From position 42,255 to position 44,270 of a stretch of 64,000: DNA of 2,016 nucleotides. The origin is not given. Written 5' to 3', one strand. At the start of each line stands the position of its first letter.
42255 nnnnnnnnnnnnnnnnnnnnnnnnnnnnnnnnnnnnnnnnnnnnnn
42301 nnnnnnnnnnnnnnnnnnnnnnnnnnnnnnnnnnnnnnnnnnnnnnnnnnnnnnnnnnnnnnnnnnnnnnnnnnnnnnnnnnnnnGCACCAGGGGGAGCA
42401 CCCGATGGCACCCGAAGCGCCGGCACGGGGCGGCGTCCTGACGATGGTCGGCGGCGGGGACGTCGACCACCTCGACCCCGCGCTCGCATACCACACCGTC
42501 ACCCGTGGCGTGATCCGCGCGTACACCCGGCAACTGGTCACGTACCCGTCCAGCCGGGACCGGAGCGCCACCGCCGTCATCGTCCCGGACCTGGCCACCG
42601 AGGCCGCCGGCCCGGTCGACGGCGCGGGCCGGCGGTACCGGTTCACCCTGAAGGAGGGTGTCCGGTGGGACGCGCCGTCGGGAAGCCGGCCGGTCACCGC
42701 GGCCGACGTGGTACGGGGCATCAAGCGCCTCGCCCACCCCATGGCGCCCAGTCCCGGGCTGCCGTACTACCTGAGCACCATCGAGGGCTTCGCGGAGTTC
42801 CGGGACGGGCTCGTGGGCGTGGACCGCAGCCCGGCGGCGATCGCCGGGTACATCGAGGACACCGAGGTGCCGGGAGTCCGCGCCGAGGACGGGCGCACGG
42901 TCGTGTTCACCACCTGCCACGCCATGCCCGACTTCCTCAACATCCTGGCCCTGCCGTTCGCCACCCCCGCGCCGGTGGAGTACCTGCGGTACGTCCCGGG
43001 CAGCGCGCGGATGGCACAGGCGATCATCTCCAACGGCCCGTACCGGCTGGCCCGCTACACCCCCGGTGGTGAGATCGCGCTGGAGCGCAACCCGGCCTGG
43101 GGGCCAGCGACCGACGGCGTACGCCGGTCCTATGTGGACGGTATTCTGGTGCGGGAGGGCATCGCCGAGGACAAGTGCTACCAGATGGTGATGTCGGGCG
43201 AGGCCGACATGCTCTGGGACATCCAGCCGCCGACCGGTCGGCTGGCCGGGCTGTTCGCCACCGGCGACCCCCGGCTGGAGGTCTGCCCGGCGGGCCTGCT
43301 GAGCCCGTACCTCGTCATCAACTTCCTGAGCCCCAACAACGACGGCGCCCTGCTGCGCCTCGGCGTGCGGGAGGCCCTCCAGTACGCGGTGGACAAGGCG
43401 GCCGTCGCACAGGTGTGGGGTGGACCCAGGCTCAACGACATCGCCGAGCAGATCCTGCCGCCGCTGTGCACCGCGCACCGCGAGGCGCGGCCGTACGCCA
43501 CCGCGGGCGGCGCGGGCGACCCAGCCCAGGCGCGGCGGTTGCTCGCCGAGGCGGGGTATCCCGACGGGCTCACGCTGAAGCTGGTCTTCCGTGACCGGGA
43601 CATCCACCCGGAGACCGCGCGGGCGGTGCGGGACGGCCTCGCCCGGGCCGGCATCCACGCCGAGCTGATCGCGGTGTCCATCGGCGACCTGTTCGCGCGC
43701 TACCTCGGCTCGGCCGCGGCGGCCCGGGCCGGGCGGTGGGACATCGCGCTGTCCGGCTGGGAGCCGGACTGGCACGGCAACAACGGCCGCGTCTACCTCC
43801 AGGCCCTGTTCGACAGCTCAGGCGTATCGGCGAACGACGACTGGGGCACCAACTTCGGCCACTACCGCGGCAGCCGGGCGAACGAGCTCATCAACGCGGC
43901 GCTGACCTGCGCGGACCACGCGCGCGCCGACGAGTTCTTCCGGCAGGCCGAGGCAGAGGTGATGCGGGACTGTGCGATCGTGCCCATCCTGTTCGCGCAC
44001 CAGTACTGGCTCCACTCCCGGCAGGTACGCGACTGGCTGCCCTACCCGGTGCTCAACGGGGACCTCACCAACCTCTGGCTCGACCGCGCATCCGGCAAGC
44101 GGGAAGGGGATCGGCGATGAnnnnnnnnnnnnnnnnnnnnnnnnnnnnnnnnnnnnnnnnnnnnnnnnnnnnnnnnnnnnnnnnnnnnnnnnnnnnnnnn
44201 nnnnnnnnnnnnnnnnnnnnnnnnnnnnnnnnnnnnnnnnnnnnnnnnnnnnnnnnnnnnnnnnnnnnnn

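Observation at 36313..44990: Unexplained cytoplasmic peptide-handling module: TldD/PmbA divergent from PLP enzyme, 2 leaderless SBP5, cyclase-like propeller and 72-aa ORF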

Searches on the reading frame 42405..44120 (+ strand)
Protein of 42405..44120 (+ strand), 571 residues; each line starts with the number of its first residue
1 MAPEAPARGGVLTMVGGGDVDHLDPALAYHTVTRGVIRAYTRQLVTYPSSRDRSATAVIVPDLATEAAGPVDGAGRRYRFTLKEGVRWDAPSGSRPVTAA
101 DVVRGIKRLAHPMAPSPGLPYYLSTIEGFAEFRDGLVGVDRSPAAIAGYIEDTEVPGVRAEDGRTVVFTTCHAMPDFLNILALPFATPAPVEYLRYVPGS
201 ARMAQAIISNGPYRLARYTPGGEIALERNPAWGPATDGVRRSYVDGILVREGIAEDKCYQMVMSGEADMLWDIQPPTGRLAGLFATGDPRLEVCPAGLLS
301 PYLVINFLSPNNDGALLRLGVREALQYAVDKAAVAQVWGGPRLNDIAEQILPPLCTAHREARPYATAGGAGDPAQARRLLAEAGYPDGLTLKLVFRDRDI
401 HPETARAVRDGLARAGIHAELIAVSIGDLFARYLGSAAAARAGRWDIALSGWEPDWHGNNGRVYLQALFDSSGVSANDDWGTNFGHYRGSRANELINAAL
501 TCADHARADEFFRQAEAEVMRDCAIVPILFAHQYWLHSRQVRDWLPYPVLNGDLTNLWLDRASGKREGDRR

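Call 7: search_protein_families(library=pfam, proteins=[window:42405-44120:+], max_evalue=0.01)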
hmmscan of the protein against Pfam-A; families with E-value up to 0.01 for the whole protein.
window:42405-44120:+ (571 aa): 1 family
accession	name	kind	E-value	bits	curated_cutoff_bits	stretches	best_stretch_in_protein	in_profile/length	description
PF00496.27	SBP_bac_5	-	3.2e-47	161.8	32.4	1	59-460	2-354/368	Bacterial extracellular solute-binding proteins, family 5 Middle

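Call 8: search_protein_families(library=ncbifam, proteins=[window:42405-44120:+], max_evalue=0.01)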
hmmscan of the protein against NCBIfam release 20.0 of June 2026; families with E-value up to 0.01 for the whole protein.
window:42405-44120:+ (571 aa): 7 families
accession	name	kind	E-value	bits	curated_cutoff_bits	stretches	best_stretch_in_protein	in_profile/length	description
NF011684.0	PRK15104.1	equivalog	4.9e-24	84.9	947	1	78-544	98-520/543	oligopeptide ABC transporter substrate-binding protein OppA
NF007287.0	PRK09755.1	equivalog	8.8e-19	67.7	1098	1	74-531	89-503/535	ABC transporter substrate-binding protein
NF043070.1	DppA_dipep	equivalog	1.1e-14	53.9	1005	1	56-532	71-505/535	dipeptide ABC transporter periplasmic-binding protein DppA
NF011942.0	PRK15413.1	equivalog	8.3e-13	47.8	594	1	160-541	137-493/512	glutathione ABC transporter substrate-binding protein GsiB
NF011689.0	PRK15109.1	equivalog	1.9e-09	36.7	560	1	155-531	157-510/547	ABC transporter substrate-binding protein SapA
NF045467.1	Opp4A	equivalog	2.4e-09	36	650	1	76-232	93-232/556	oligopeptide ABC transporter substrate-binding protein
NF045468.1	Opp5A_nikA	equivalog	9.2e-08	31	600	1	162-546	120-474/488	nickel ABC transporter substrate-binding protein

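Call 82: search_protein_families(library=pfam, proteins=[L008:197-952:+, L008:1199-2476:+, L008:2199-3638:+, L008:3680-4648:+, L008:13471-14262:+, L006:14376-15881:-, L006:19312-21543:+, L006:15739-16314:-, L006:16368-16910:-, L006:18185-19009:-], max_evalue=0.001)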
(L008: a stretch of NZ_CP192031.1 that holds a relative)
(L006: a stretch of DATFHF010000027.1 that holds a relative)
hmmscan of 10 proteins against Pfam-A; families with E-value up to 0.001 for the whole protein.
L008:197-952:+ (251 aa): 2 families
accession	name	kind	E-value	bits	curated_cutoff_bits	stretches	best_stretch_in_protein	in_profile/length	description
PF01638.23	HxlR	-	5.2e-20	71.5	20.8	1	41-127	1-87/91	HxlR-like helix-turn-helix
PF02036.22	SCP2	-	3.5e-08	34.2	21.3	1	153-230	15-95/101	SCP-2 sterol transfer family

L008:1199-2476:+ (425 aa): 1 family
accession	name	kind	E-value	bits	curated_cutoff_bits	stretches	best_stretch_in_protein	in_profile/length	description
PF00266.25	Aminotran_5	-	2.3e-125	418.9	21.5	1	33-402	2-370/371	Aminotransferase class-V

L008:2199-3638:+ (479 aa): 3 families
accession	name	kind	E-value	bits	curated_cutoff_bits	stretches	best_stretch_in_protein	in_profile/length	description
PF01053.26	Cys_Met_Meta_PP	-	1.2e-110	370.1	27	1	104-475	1-380/381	Cys/Met metabolism PLP-dependent enzyme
PF00155.27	Aminotran_1_2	-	4.4e-07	29.8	19.7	1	152-296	45-219/361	Aminotransferase class I and II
PF00266.25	Aminotran_5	-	0.00021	20.8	21.5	0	166-273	62-177/371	Aminotransferase class-V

L008:3680-4648:+ (322 aa): 1 family
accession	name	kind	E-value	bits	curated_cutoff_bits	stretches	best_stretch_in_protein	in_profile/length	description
PF02574.22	S-methyl_trans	-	3e-41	142.6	22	1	11-242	1-238/283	Homocysteine S-methyltransferase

L008:13471-14262:+ (263 aa): 0 families

L006:14376-15881:- (501 aa): 1 family
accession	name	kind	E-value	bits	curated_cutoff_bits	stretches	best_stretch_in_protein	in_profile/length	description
PF00067.27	p450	-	1.4e-77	261.9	22.8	1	61-478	4-446/462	Cytochrome P450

L006:19312-21543:+ (743 aa): 4 families
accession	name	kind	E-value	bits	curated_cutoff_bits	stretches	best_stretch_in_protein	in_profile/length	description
PF00041.27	fn3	-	2.4e-16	60.1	25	1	96-176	2-77/84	Fibronectin type III domain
PF14008.11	Metallophos_C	-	4e-11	43.8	23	1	585-643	2-63/63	Iron/zinc purple acid phosphatase-like protein C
PF16656.11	Pur_ac_phosph_N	-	1.9e-06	28.8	30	1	304-374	10-93/93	Purple acid Phosphatase, N-terminal domain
PF00149.33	Metallophos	-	0.00022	22.2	21.5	1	412-569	54-191/191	Calcineurin-like phosphoesterase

L006:15739-16314:- (191 aa): 5 families
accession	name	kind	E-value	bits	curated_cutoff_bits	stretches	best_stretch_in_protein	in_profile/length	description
PF00036.39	EF-hand_1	-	2.1e-17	61.7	25.4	1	146-172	1-27/29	EF hand domain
PF13405.12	EF-hand_6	-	2.8e-15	55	25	0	151-172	6-27/30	EF-hand domain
PF13499.12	EF-hand_7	-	6.5e-14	52.5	30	1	115-170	6-65/67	EF-hand domain pair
PF13202.12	EF-hand_5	-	2.5e-11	42.9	25.9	0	21-41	1-21/25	EF hand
PF13833.12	EF-hand_8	-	9.3e-06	25.7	28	0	131-173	8-53/54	EF-hand domain pair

L006:16368-16910:- (180 aa): 2 families
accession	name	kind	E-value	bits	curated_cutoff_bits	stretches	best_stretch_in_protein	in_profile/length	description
PF07366.18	SnoaL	-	6.7e-27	94.2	28.4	1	77-161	41-125/126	SnoaL-like polyketide cyclase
PF12680.13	SnoaL_2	-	8.2e-17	62.1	27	1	77-148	37-101/102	SnoaL-like domain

L006:18185-19009:- (274 aa): 11 families
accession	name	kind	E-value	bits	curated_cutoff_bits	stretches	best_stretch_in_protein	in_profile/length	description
PF08241.18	Methyltransf_11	-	3.3e-19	69.8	21.2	1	68-166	1-95/95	Methyltransferase domain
PF13649.12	Methyltransf_25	-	1.4e-18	67.8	27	1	68-162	2-97/97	Methyltransferase domain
PF13847.12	Methyltransf_31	-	6e-16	58.9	27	1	63-171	3-114/145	Methyltransferase domain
PF02353.26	CMAS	-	1.2e-14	54.7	27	1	39-170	38-168/273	Mycolic acid cyclopropane synthetase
PF01209.24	Ubie_methyltran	-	9.7e-13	48.4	20.1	1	61-169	45-154/233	ubiE/COQ5 methyltransferase family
PF08242.18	Methyltransf_12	-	2.7e-12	47.7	30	1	68-164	1-98/98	Methyltransferase domain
PF13489.12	Methyltransf_23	-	9.1e-10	38.9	27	1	50-173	8-123/164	Methyltransferase domain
PF01135.25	PCMT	-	1.6e-06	28.5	20.3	1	55-137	65-148/210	Protein-L-isoaspartate(D-aspartate) O-methyltransferase (PCMT)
PF07021.18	MetW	-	3.1e-05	24.1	21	1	61-159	11-103/193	Methionine biosynthesis protein MetW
PF05175.20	MTS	-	6.8e-05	23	23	1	54-122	22-90/170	Methyltransferase small domain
PF20922.3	Anamorsin_N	-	0.00017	21.8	27.1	1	96-172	14-93/163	Anamorsin, N-terminal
